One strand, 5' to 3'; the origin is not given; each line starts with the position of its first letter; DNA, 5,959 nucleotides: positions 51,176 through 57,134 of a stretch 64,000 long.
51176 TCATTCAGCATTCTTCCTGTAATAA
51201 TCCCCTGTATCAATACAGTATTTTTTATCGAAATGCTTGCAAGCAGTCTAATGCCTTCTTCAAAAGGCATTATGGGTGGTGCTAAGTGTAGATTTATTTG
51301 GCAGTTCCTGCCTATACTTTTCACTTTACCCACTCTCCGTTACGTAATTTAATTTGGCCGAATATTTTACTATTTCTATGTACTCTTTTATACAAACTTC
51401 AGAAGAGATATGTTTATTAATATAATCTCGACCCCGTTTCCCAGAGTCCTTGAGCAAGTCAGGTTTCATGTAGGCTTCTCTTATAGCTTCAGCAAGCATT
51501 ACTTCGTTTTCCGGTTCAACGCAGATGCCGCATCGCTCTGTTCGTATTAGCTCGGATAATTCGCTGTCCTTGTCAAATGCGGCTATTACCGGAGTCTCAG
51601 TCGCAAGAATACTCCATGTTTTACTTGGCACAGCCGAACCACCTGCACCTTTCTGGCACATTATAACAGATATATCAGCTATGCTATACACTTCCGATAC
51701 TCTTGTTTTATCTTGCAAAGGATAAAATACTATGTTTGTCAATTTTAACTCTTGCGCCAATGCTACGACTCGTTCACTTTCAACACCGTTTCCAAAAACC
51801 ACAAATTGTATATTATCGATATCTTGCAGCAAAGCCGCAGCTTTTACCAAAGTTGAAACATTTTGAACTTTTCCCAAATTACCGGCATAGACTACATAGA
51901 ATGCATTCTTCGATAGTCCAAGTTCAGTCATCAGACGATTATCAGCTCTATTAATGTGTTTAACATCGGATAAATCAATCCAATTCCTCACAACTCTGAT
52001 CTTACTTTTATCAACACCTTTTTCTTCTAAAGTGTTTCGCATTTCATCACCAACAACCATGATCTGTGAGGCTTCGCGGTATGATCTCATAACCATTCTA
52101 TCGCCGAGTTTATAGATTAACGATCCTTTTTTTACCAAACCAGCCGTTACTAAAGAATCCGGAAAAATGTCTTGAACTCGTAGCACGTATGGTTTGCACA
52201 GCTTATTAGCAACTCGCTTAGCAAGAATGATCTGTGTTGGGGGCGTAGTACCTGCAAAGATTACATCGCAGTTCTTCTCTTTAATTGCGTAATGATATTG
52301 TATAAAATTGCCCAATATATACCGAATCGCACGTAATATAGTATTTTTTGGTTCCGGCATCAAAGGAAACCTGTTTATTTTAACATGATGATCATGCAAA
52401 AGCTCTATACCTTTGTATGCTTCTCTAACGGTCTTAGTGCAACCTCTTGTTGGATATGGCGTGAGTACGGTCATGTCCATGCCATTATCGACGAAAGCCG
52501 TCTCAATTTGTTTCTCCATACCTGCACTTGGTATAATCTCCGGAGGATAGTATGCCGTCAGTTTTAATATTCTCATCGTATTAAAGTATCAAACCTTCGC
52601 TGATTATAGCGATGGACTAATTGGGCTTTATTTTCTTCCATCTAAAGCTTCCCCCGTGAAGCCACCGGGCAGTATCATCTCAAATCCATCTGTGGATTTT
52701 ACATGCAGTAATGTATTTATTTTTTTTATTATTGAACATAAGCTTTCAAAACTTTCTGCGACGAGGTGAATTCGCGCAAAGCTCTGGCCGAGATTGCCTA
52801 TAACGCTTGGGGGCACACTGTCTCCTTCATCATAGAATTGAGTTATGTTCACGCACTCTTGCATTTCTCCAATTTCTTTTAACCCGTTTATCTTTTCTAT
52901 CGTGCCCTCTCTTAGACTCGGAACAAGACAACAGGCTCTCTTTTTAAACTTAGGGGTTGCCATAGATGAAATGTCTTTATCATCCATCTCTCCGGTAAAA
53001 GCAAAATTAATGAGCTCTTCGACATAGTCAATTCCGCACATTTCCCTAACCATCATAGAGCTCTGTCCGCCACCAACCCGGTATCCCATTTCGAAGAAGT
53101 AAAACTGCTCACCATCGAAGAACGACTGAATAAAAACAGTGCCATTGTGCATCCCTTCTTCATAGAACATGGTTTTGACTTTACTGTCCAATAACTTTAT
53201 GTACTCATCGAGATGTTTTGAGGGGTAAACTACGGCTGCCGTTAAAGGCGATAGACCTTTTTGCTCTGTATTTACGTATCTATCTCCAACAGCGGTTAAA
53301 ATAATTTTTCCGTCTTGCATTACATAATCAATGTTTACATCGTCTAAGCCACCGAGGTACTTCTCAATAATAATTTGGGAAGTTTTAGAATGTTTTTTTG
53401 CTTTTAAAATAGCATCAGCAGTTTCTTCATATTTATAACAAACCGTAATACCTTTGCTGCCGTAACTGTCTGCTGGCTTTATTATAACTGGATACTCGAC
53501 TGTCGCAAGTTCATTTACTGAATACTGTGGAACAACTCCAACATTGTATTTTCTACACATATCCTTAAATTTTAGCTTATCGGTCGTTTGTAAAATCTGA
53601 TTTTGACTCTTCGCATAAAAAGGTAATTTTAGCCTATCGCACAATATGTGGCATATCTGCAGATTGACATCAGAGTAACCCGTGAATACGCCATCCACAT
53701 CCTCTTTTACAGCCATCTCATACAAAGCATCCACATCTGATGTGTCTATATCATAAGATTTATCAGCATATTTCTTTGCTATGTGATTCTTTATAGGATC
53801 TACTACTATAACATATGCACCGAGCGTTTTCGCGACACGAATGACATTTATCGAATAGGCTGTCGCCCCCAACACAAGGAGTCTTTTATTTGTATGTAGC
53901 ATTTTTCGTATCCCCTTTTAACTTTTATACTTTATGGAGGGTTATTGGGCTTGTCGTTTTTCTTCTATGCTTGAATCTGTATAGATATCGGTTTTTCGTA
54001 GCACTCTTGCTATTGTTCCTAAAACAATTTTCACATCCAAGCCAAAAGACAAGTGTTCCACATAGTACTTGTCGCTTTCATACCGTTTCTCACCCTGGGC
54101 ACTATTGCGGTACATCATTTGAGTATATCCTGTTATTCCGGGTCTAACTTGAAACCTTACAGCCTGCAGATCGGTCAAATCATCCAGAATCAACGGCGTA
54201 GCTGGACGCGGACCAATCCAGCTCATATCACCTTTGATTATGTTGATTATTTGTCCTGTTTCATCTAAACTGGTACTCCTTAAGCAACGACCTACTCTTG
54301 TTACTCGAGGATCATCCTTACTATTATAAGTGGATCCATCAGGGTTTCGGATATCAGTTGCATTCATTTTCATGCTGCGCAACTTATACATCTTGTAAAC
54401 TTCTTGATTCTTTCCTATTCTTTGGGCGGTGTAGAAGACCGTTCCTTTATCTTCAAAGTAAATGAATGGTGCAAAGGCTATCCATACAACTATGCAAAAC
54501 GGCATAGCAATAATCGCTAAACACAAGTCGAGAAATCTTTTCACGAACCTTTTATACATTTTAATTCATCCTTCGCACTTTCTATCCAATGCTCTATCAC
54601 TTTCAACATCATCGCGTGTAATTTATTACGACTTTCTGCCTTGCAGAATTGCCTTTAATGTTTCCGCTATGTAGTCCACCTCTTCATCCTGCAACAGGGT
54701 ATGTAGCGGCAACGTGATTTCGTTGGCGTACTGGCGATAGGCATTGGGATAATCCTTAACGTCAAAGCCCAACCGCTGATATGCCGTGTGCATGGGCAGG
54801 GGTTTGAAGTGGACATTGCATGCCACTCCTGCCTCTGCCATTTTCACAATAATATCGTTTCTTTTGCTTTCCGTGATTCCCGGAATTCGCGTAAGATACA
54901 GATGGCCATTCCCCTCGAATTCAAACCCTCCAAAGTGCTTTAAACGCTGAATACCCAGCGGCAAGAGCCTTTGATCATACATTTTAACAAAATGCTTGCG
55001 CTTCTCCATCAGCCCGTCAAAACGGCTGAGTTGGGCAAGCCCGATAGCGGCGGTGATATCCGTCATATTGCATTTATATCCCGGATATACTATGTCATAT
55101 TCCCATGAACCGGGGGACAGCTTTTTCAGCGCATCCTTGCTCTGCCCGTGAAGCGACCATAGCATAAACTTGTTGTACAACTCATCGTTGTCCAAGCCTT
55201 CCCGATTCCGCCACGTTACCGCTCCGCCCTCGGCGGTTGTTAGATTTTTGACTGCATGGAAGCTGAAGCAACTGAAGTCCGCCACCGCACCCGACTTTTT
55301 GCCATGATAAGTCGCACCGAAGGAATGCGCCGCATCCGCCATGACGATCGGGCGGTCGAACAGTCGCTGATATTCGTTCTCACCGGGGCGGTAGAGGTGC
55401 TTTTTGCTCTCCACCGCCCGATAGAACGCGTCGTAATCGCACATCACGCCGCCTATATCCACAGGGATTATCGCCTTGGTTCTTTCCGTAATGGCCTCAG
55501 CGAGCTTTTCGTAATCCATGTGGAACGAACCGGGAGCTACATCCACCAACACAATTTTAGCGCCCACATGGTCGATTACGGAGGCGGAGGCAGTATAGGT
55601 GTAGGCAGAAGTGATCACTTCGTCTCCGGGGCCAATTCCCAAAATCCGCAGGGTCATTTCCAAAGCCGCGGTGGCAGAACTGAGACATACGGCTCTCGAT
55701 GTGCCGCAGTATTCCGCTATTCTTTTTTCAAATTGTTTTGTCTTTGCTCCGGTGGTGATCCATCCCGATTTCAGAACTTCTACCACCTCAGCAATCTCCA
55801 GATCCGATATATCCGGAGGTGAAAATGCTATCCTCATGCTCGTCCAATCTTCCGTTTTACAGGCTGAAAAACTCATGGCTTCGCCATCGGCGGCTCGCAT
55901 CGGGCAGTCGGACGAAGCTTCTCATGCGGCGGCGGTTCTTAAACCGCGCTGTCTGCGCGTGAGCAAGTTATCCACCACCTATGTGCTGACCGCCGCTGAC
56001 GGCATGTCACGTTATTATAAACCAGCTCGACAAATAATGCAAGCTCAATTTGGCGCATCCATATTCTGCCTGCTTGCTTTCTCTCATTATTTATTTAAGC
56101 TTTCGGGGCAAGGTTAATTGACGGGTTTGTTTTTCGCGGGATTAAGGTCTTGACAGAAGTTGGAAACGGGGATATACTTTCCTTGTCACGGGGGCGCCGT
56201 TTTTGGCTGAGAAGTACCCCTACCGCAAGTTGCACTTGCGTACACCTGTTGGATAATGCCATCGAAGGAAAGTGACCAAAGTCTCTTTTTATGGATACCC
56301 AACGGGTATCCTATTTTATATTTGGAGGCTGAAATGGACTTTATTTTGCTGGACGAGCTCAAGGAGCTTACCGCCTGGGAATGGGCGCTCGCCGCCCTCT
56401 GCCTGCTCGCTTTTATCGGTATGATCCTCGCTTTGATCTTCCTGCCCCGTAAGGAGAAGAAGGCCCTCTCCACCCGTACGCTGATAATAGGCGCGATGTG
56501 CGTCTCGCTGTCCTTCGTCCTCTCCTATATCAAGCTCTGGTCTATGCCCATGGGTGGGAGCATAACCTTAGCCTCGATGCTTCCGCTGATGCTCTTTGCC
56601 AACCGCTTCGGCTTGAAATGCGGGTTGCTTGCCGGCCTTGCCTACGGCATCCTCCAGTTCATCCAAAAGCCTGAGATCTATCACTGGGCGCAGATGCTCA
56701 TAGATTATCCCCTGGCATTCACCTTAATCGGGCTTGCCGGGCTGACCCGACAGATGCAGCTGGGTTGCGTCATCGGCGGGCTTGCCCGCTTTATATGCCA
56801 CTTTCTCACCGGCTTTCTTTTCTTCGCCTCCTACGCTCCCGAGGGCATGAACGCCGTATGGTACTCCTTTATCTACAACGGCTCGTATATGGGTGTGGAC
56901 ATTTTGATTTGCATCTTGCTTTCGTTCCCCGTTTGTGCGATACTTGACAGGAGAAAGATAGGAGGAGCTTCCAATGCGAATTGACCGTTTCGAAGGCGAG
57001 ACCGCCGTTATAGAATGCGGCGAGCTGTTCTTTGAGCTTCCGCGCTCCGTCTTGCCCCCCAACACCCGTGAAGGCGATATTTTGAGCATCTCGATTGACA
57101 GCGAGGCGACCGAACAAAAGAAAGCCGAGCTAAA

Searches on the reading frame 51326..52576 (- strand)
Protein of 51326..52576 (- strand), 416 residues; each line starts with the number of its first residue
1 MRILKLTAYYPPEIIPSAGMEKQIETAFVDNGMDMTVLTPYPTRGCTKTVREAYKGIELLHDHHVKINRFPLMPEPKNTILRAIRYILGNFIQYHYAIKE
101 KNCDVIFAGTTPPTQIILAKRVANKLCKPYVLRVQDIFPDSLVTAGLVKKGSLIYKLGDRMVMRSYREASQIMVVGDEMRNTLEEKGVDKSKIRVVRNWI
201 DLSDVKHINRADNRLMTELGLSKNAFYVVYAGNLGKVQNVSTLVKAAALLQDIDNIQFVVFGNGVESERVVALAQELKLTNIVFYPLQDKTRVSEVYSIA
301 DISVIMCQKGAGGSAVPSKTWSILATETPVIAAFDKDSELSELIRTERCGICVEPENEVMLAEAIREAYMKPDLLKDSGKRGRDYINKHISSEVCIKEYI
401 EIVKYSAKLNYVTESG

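Call 6: search_protein_families(library=pfam, proteins=[window:51326-52576:-], max_evalue=0.001)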
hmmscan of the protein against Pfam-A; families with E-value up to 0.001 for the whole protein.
window:51326-52576:- (416 aa): 4 families
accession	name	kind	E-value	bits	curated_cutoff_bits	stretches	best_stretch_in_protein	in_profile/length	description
PF00534.26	Glycos_transf_1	-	5.9e-21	75.2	26.4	1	218-383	8-170/172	Glycosyl transferases group 1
PF13692.12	Glyco_trans_1_4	-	4.9e-14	53.2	27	1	227-368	3-139/142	Glycosyl transferases group 1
PF13439.12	Glyco_transf_4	-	7.4e-11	42.8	28.5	1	27-203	14-169/170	Glycosyltransferase Family 4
PF13579.12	Glyco_trans_4_4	-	8.6e-10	39.6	29.7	1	27-199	13-158/158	Glycosyl transferase 4-like domain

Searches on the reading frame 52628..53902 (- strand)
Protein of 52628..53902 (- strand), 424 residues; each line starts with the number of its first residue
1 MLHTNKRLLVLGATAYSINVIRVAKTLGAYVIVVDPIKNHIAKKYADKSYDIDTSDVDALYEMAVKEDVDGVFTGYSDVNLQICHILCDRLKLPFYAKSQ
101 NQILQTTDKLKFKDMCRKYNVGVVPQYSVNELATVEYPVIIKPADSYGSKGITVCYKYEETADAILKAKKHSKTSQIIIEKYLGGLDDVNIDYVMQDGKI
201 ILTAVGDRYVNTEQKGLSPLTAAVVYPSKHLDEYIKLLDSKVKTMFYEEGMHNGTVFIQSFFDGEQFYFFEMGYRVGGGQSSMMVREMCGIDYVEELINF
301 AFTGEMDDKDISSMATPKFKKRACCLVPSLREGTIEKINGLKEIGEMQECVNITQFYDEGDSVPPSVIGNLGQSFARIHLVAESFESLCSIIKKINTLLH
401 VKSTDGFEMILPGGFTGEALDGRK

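Call 3: search_protein_families(library=pfam, proteins=[window:52628-53902:-], max_evalue=0.01)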
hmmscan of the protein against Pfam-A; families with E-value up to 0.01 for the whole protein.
window:52628-53902:- (424 aa): 6 families
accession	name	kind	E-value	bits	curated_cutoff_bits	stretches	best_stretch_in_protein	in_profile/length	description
PF02786.22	CPSase_L_D2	-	7.6e-14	52.2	19.8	1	121-302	14-204/211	Carbamoyl-phosphate synthase L chain, ATP binding domain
PF07478.18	Dala_Dala_lig_C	-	2.9e-07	30.6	24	1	129-208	29-104/204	D-ala D-ala ligase C-terminus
PF13535.11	ATP-grasp_4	-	3e-07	30.6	27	1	136-278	2-155/160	ATP-grasp domain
PF02655.19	ATP-grasp_3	-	1.4e-05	25.6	23.2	1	107-218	2-103/160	ATP-grasp domain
PF02955.21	GSH-S_ATP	-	7.5e-05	22.7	23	1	128-250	23-143/175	Prokaryotic glutathione synthetase, ATP-grasp domain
PF18603.7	LAL_C2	-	0.0078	16.9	29.4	0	331-365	7-41/78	L-amino acid ligase C-terminal domain 2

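Call 4: search_protein_families(library=ncbifam, proteins=[window:52628-53902:-], max_evalue=0.01)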
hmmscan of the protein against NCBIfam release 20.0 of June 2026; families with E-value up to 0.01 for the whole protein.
window:52628-53902:- (424 aa): 46 families (the best 25 are shown)
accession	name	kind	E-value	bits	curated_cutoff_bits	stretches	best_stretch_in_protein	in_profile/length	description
NF006406.0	PRK08654.1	equivalog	2.7e-16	59.2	739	1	8-307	5-321/499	acetyl-CoA carboxylase biotin carboxylase subunit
TIGR01369.1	CPSaseII_lrg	equivalog_domain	6.7e-14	50.5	1027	1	57-319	618-882/1052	carbamoyl-phosphate synthase (glutamine-hydrolyzing) large subunit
NF006367.0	PRK08591.1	subfamily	9.6e-13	47.6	597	1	18-306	15-321/451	acetyl-CoA carboxylase biotin carboxylase subunit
NF053643.1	Ddl_archaea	equivalog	3.2e-12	46.1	500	1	8-313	3-306/367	putative pseudomurein biosynthesis ATP-grasp protein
NF002563.0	PRK02186.1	subfamily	1.2e-10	40.3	625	1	27-309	28-309/890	argininosuccinate lyase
NF006286.0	PRK08462.1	equivalog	1.3e-10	40.7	740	1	56-308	64-325/445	acetyl-CoA carboxylase biotin carboxylase subunit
NF004085.0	PRK05586.1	equivalog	2e-10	40.1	723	1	87-307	94-322/448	acetyl-CoA carboxylase biotin carboxylase subunit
TIGR00514.1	accC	equivalog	6.6e-10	38.4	626.5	1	44-304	43-319/449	acetyl-CoA carboxylase biotin carboxylase subunit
NF009554.0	PRK12999.1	equivalog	9.5e-10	36.9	965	1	5-315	5-334/1147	pyruvate carboxylase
NF005543.0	PRK07206.1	subfamily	1.3e-09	37.2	302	1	130-395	130-404/416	hypothetical protein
NF003671.0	PRK05294.1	equivalog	2.4e-09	35.4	599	1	62-275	620-837/1058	carbamoyl-phosphate synthase large subunit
NF005525.0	PRK07178.1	equivalog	3.6e-09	35.8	768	1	6-305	3-318/471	acetyl-CoA carboxylase biotin carboxylase subunit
NF006766.0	PRK09288.1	equivalog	5.4e-09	35.3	339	1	4-72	11-79/396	formate-dependent phosphoribosylglycinamide formyltransferase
NF009402.0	PRK12767.1-1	equivalog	1e-08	34.4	218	1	28-304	29-301/329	carbamoyl phosphate synthase-like protein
NF009471.0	PRK12833.1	equivalog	9e-08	31.1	686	1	6-301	6-319/467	acetyl-CoA carboxylase biotin carboxylase subunit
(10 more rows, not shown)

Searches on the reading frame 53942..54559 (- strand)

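Call 6: search_protein_families(library=pfam, proteins=[window:53942-54559:-], max_evalue=0.001)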
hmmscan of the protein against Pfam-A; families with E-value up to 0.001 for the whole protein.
window:53942-54559:- (205 aa): 1 family
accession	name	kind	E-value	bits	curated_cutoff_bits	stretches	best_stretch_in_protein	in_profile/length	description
PF02397.22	Bac_transf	-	2.4e-53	180.8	27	1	7-187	1-178/179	Bacterial sugar transferase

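Call 60: search_protein_families(library=ncbifam, proteins=[window:53942-54559:-], max_evalue=0.00001)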
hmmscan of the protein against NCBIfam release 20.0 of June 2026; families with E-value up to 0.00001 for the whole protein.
window:53942-54559:- (205 aa): 10 families
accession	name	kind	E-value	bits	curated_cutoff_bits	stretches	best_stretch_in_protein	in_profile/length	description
TIGR03025.1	EPS_sugtrans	subfamily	2.9e-63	214.6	295.55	1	3-191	254-443/445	exopolysaccharide biosynthesis polyprenyl glycosylphosphotransferase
TIGR03022.1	WbaP_sugtrans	subfamily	2.8e-51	175.2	403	1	3-190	255-453/456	undecaprenyl-phosphate galactose phosphotransferase WbaP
TIGR03023.1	WcaJ_sugtrans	equivalog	4.7e-49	167.9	410.75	1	3-191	259-451/453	undecaprenyl-phosphate glucose phosphotransferase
TIGR03013.1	EpsB_2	subfamily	9.2e-43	146.9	393.35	1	3-187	251-437/443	TIGR03013 family XrtA/PEP-CTERM system glycosyltransferase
NF052601.1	undeca_RfbP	equivalog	1e-38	133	330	1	3-187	41-236/244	undecaprenyl-phosphate galactose phosphotransferase family protein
NF041877.1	EPS_EpsZ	equivalog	4.6e-33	114.5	800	1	6-187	265-453/459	exopolysaccharide biosynthesis polyisoprenyl-phosphate hexose-1-phosphate transferase EpsZ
NF007518.0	PRK10124.1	equivalog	1.1e-29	103.5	684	1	4-185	271-456/464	undecaprenyl-phosphate glucose phosphotransferase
NF011751.0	PRK15204.1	equivalog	2.1e-28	99.2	907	1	3-193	276-476/476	undecaprenyl-phosphate galactose phosphotransferase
NF050817.1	PolSacchBiosHfsE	equivalog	4.8e-27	94.8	750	1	3-187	268-460/467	polysaccharide biosynthesis protein HfsE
NF045514.1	glycotran_HepC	equivalog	2.9e-13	49.6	140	1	4-121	114-213/220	heterocyst development glycosyltransferase HepC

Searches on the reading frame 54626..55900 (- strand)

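Call 6: search_protein_families(library=pfam, proteins=[window:54626-55900:-], max_evalue=0.001)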
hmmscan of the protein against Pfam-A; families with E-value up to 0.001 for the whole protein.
window:54626-55900:- (424 aa): 3 families
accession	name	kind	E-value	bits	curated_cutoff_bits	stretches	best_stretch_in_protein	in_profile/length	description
PF01041.23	DegT_DnrJ_EryC1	-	7.8e-95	318.6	19.8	1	30-415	2-359/360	DegT/DnrJ/EryC1/StrS aminotransferase family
PF00155.27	Aminotran_1_2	-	1.7e-10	41.1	19.7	1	54-145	44-151/361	Aminotransferase class I and II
PF01053.26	Cys_Met_Meta_PP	-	5.8e-07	28.8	27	1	54-144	54-141/381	Cys/Met metabolism PLP-dependent enzyme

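Call 60: search_protein_families(library=ncbifam, proteins=[window:54626-55900:-], max_evalue=0.00001)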
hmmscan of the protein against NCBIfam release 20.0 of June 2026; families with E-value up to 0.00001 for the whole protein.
window:54626-55900:- (424 aa): 17 families
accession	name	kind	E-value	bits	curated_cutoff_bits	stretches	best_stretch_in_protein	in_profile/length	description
TIGR03588.1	PseC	equivalog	2.4e-86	290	423.5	1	24-419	2-380/380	UDP-4-amino-4,6-dideoxy-N-acetyl-beta-L-altrosamine transaminase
NF008658.2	PRK11658.1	equivalog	1.5e-74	250.9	631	1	24-419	5-377/379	UDP-4-amino-4-deoxy-L-arabinose aminotransferase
NF008687.0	PRK11706.1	equivalog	3.5e-54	184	375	1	24-418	2-373/375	dTDP-4-amino-4,6-dideoxygalactose transaminase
TIGR04181.1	NHT_00031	hypoth_equivalog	2.1e-47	161.7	420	2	24-142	1-120/359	LegC family aminotransferase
TIGR02379.1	ECA_wecE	subfamily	4.5e-41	140.8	434.85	1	24-419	2-375/376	dTDP-4-amino-4,6-dideoxy-D-glucose transaminase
TIGR04427.1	PLP_DesI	equivalog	1e-33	117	650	1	41-417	40-381/390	dTDP-4-dehydro-6-deoxyglucose aminotransferase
NF011936.0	PRK15407.1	equivalog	2.3e-28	99.1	423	1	24-232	37-237/440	lipopolysaccharide biosynthesis protein RfbH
NF005817.0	PRK07683.1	equivalog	5.8e-09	35.1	575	1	63-145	85-166/387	aminotransferase A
NF006488.0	PRK08912.1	equivalog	7.2e-09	35.1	498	1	71-145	91-164/387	aminotransferase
NF005305.0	PRK06836.1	equivalog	1.4e-08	34.4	376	1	69-145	100-175/396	pyridoxal phosphate-dependent aminotransferase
NF006569.0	PRK09082.1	subfamily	2.3e-08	33.6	420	1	72-145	96-168/386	methionine aminotransferase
NF041364.1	GntC_guanitoxin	equivalog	4.2e-08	32.5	415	1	76-145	69-139/356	guanitoxin biosynthesis PLP-dependent (S)-gamma-hydroxy-L-arginine cyclodehydratase GntC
NF006096.0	PRK08248.1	equivalog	9.2e-08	31.1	726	1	53-155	65-164/431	homocysteine synthase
NF004770.0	PRK06108.1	subfamily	1.1e-07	31.1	422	1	63-145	92-175/396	pyridoxal phosphate-dependent aminotransferase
NF005855.0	PRK07777.1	equivalog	5.5e-06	25.9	553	1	68-145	90-168/391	pyridoxal phosphate-dependent aminotransferase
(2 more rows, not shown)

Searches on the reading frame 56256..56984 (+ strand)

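Call 11: search_protein_families(library=pfam, proteins=[window:56256-56984:+], max_evalue=0.001)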
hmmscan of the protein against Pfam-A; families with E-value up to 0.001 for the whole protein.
window:56256-56984:+ (242 aa): 1 family
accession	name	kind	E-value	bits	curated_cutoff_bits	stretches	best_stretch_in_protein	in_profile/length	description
PF09515.15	Thia_YuaJ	-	3.8e-48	164.4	25.8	1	77-227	2-169/177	Thiamine transporter protein (Thia_YuaJ)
